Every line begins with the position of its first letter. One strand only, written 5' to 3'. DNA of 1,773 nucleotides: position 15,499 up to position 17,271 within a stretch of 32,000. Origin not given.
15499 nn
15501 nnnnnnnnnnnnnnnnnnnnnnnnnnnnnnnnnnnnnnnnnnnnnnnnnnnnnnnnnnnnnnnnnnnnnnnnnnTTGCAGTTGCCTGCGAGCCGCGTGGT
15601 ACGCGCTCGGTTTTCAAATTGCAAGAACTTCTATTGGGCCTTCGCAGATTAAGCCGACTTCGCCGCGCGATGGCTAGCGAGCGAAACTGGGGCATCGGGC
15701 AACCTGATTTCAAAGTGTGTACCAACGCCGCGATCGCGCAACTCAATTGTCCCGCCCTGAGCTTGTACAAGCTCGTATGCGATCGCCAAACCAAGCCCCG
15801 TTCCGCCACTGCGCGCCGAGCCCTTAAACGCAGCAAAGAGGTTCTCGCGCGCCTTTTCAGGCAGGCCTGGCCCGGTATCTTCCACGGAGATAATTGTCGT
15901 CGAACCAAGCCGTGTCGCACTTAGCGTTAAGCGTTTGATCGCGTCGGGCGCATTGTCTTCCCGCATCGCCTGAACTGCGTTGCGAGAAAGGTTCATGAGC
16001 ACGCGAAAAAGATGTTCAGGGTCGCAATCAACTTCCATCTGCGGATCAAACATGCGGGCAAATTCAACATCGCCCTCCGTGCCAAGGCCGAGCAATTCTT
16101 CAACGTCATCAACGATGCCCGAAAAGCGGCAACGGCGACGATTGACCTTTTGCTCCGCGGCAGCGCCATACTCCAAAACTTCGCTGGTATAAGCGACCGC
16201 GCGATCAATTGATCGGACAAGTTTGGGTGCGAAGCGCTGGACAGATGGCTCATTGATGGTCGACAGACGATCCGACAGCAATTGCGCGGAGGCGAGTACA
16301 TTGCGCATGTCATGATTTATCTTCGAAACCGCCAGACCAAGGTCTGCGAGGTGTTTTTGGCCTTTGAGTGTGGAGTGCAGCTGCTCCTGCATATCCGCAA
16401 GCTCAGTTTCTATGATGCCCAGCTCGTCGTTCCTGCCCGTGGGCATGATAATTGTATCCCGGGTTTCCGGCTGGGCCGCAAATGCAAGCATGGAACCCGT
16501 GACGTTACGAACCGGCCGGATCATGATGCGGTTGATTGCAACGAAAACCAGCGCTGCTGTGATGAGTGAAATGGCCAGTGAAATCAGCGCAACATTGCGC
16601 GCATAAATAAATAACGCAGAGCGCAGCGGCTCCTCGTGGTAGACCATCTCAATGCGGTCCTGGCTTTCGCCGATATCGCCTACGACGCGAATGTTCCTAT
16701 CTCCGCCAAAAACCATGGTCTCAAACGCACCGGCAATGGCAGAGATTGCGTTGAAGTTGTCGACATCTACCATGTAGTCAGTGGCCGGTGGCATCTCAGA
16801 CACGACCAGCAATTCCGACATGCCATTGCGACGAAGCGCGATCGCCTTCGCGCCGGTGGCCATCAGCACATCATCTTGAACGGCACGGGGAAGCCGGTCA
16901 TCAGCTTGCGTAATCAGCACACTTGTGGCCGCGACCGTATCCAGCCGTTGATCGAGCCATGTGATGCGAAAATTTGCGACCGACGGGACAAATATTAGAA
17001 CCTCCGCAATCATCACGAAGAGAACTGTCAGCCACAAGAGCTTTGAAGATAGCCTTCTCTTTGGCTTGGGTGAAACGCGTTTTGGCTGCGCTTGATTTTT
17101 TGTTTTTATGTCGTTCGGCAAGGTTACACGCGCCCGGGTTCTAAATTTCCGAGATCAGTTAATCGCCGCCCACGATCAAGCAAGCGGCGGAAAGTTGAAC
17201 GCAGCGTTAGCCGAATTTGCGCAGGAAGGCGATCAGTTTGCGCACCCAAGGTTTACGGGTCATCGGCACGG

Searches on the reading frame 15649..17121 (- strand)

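Call 56: search_protein_families(library=pfam, proteins=[window:15649-17121:-], max_evalue=0.001)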
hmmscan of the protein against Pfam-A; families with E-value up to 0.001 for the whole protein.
window:15649-17121:- (490 aa): 1 family
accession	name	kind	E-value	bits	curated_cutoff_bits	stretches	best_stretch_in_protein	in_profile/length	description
PF02518.31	HATPase_c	-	1.5e-20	74.1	26.4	1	367-477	2-110/111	Histidine kinase-, DNA gyrase B-, and HSP90-like ATPase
